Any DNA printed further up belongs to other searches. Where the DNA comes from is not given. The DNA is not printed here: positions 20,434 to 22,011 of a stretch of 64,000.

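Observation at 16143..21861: Four tandem SBP genes; three sit in perfect 1480-bp direct repeats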

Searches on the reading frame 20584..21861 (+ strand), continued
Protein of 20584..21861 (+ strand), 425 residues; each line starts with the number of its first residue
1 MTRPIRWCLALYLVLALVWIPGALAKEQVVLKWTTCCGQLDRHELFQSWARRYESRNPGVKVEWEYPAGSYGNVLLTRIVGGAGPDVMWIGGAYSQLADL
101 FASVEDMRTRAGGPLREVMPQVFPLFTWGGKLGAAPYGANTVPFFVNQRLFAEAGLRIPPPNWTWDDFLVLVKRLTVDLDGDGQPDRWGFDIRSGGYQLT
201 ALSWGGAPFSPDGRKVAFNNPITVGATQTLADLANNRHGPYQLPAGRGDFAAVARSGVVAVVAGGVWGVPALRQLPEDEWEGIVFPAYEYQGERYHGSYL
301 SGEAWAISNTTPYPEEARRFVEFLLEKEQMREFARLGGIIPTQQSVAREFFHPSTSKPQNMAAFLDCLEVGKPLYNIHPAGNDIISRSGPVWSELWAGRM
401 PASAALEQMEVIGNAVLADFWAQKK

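Call 33: search_solved_structures(query=window:20584-21861:+, max_evalue=0.001)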
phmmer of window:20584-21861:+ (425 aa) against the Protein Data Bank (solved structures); distinct sequences matched with E-value up to 0.001: 37.
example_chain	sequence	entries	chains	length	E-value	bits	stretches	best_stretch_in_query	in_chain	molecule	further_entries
6rjy_A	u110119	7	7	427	5.6e-17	64.8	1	38-368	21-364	Arabino-oligosaccharids-binding protein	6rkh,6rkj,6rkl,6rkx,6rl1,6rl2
2hq0_A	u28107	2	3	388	1.1e-14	57.2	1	47-339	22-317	Sugar ABC transporter, sugar-binding protein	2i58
2heu_A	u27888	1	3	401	1.2e-14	57.1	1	47-339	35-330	Sugar ABC transporter, sugar-binding protein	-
2hfb_A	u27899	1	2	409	1.3e-14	57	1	47-339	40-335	Sugar ABC transporter, sugar-binding protein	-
6pql_A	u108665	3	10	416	1.4e-14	57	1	47-339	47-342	ABC transporter sugar-binding protein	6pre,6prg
5ci5_A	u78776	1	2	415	6.1e-14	54.8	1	43-349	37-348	Extracellular solute-binding protein family 1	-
4qrz_A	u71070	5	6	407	2e-13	53.1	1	50-346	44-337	ABC-TYPE SUGAR TRANSPORTER | ABC transporter, substrate binding protein (Sugar)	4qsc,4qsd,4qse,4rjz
9xf5_A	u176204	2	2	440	9e-12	47.7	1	51-349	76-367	ABC transporter substrate-binding protein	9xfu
5f7v_A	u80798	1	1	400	2.4e-11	46.3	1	48-333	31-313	Lmo0181 protein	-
7bvt_A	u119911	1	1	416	7.8e-11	44.6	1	87-348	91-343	Hypothetical sugar ABC-transporter sugar binding protein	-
5k2y_A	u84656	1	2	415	9.6e-11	44.3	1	53-416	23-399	Probable periplasmic sugar-binding lipoprotein UspC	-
5k2x_A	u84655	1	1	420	9.9e-11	44.2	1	53-416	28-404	Sugar ABC transporter permease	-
4ovj_A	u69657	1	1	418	1.6e-10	43.5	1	49-197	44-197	Extracellular solute-binding protein family 1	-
8xba_A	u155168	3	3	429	3.1e-09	39.3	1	46-355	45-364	XylA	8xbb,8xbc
4g68_B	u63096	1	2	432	3.4e-09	39.2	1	50-328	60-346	ABC transporter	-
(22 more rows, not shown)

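Call 41: find_encoding_contigs(protein=P0007, flank=10000, max_places=3)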
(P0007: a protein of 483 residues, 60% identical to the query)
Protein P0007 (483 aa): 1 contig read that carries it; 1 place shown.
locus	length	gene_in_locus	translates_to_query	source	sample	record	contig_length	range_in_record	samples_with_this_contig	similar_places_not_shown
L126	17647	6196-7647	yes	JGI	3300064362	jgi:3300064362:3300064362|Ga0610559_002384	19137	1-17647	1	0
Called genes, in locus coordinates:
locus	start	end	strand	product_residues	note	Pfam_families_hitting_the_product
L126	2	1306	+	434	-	?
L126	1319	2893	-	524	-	PF03023:MurJ, PF01554:MatE (weak)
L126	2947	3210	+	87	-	-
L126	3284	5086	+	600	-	PF00009:GTP_EFTU, PF03144:GTP_EFTU_D2, PF22042:EF-G_D2 (weak), PF00679:EFG_C, PF06421:LepA_C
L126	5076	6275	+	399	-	PF04055:Radical_SAM, PF06969:HemN_C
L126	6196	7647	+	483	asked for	PF01547:SBP_bac_1, PF13416:SBP_bac_8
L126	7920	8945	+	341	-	PF01628:HrcA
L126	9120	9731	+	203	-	PF01025:GrpE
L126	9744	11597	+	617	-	PF00012:HSP70, PF06723:MreB_Mbl, PF00012:HSP70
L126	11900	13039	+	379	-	PF00226:DnaJ, PF01556:DnaJ_C, PF00684:DnaJ_CXXCXGXG, PF27439:DnaJ_C_2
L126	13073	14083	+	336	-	PF06325:PrmA, PF05175:MTS, PF13489:Methyltransf_23, PF13847:Methyltransf_31, PF08241:Methyltransf_11, PF08242:Methyltransf_12 (weak), PF13649:Methyltransf_25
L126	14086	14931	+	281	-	PF20260:PUA_4, PF04452:Methyltrans_RNA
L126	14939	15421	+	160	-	PF00149:Metallophos (weak), PF12850:Metallophos_2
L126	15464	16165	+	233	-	PF00149:Metallophos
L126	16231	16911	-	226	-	PF01895:PhoU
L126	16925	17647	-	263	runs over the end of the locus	PF00005:ABC_tran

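Call 42: find_encoding_contigs(protein=P0006, flank=10000, max_places=3)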
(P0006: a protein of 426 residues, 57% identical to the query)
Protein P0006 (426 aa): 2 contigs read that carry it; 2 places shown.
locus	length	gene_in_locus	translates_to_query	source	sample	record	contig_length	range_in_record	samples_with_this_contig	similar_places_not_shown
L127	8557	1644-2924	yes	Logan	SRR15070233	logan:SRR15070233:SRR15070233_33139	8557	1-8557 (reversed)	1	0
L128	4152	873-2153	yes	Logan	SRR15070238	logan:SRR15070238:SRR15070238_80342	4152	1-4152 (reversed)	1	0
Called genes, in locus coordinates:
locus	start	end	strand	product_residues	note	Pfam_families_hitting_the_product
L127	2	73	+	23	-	?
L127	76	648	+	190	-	PF11193:DUF2812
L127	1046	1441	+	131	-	PF02566:OsmC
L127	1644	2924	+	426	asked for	PF01547:SBP_bac_1, PF13416:SBP_bac_8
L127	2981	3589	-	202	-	PF04309:G3P_antiterm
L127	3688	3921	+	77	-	-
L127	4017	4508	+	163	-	PF14317:YcxB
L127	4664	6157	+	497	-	PF01266:DAO, PF07992:Pyr_redox_2 (faint), PF13450:NAD_binding_8 (faint), PF13738:Pyr_redox_3 (faint), PF04324:Fer2_BFD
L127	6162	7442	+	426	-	PF00890:FAD_binding_2 (weak), PF03486:HI0933_like (faint), PF07992:Pyr_redox_2, PF12831:FAD_oxidored (weak), PF13450:NAD_binding_8 (faint), PF13738:Pyr_redox_3 (faint)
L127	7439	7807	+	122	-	PF07892:DUF1667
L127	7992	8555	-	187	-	?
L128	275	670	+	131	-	PF02566:OsmC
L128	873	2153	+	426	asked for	PF01547:SBP_bac_1, PF13416:SBP_bac_8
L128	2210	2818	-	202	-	PF04309:G3P_antiterm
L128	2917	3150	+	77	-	-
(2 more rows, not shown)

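Call 58: search_protein_families(library=ncbifam, proteins=[window:20584-21861:+], max_evalue=0.00001)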
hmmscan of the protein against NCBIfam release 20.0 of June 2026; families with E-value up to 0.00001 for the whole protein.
window:20584-21861:+ (425 aa): 0 families

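Call 67: predict_structure(alignment_id=A4)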
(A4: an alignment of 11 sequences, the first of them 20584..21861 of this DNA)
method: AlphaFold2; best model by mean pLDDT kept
length: 425 residues; sequences in the alignment: 11
mean_pLDDT: 65.0   pTM: 0.60
mean pLDDT of the five models: 65.0, 64.4, 54.2, 45.0, 40.8
residues with pLDDT >= 90: 37; 70-90: 153; 50-70: 135; < 50: 100
segments of 3 or more residues with pLDDT < 50: 21-25, 92-96, 108-112, 114-142, 243-255, 298-302, 337-372
pLDDT, mean of each block of 10 residues (from residue 1): 68 67 61 67 76 91 70 62 73 54 55 44 37 32 65 79 80 75 64 58 74 83 86 73 44 52 56 58 73 64 66 87 72 51 32 33 30 53 84 87 94 93 81
secondary structure, 60 per line:
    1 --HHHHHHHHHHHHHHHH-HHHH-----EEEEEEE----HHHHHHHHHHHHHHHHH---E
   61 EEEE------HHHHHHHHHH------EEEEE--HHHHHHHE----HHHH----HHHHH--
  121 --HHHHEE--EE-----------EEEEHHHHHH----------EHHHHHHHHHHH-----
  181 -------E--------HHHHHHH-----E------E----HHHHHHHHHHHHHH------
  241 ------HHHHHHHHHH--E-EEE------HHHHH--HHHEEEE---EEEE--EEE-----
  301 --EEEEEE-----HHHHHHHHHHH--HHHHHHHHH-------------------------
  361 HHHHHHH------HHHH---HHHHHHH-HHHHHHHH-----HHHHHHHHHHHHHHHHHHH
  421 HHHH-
elements in order: H3-18 H20-23 E29-35 H40-56 E60-64 H71-80 E87-91 H94-100 H106-109 H114-118 H123-126 E144-147 H148-153 H165-175 H197-203 H221-234 H247-256 E261-263 H270-274 E280-283 E287-290 E293-295 E303-308 H314-324 H327-335 H361-367 H374-377 H381-387 H389-396 H402-424

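Call 69: fold_search(model_id=the predicted structure, library=pdb)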
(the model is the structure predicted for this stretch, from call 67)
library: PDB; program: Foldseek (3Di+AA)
matches with E <= 10: 911; with E <= 0.001: 337
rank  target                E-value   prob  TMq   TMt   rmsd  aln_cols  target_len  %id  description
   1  5ci5_B                8.1e-17  1.00  0.56  0.59   7.0       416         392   20  Crystal Structure of an ABC transporter Solute Binding Protein from Thermotoga Lettingae TMO (Tlet_1705, TARGET EFI-51 (released 2015-07-22)
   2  6rjy_A                9.0e-17  1.00  0.60  0.62   6.6       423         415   21  The crystal structure of AbnE, an arabino-oligosaccharide binding protein, in complex with arabinobiose (released 2020-04-15)
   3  5f7v_A                3.4e-16  1.00  0.54  0.57   7.1       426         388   18  ABC substrate-binding protein Lmo0181 from Listeria monocytogenes in complex with cycloalternan (released 2016-09-07)
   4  9xfu_A                4.0e-16  1.00  0.52  0.55   7.3       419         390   22  Cycloisomaltooligosaccharide binding protein in complex with isomaltoheptaose (released 2026-03-25)
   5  9xf5_A                7.8e-16  1.00  0.48  0.53   8.5       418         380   22  Cycloisomaltooligosaccharide binding protein in complex with cycloisomaltooctaose (released 2026-03-25)
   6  4qrz_A                2.0e-15  1.00  0.52  0.56   7.7       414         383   20  Crystal structure of sugar transporter atu4361 from agrobacterium fabrum c58, target efi-510558, with bound maltotrios (released 2014-07-16)
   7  4rjz                  2.2e-15  1.00  0.53  0.58   7.1       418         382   20  Crystal structure of ATU4361 sugar transporter from Agrobacterium fabrum C58, target EFI-510558, an open conformation (released 2014-11-05)
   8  3uor_A                2.5e-15  1.00  0.63  0.66   6.1       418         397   18  The structure of the sugar-binding protein MalE from the phytopathogen Xanthomonas citri (released 2011-12-14)
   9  5ci5_A                2.5e-15  1.00  0.52  0.55   7.5       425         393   19  Crystal Structure of an ABC transporter Solute Binding Protein from Thermotoga Lettingae TMO (Tlet_1705, TARGET EFI-51 (released 2015-07-22)
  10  3uor_B                5.1e-15  1.00  0.61  0.64   6.3       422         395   18  The structure of the sugar-binding protein MalE from the phytopathogen Xanthomonas citri (released 2011-12-14)
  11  4qsd_A                5.1e-15  1.00  0.52  0.57   7.6       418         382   20  Crystal structure of atu4361 sugar transporter from Agrobacterium Fabrum C58, target efi-510558, with bound sucrose (released 2014-08-06)
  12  7bvt_A                5.7e-15  1.00  0.55  0.59   7.0       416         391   21  Crystal structure of cyclic alpha-maltosyl-1,6-maltose binding protein from Arthrobacter globiformis (released 2020-12-02)
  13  5ysf_A                6.7e-15  1.00  0.56  0.60   6.8       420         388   18  Crystal structure of beta-1,2-glucooligosaccharide binding protein in complex with sophoropentaose (released 2018-05-02)
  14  5yse_A                8.4e-15  1.00  0.56  0.60   6.9       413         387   17  Crystal structure of beta-1,2-glucooligosaccharide binding protein in complex with sophorotetraose (released 2018-05-02)
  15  5k2y_A                9.4e-15  1.00  0.56  0.58   6.5       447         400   20  Crystal structure of M. tuberculosis UspC (monoclinic crystal form) (released 2016-06-01)
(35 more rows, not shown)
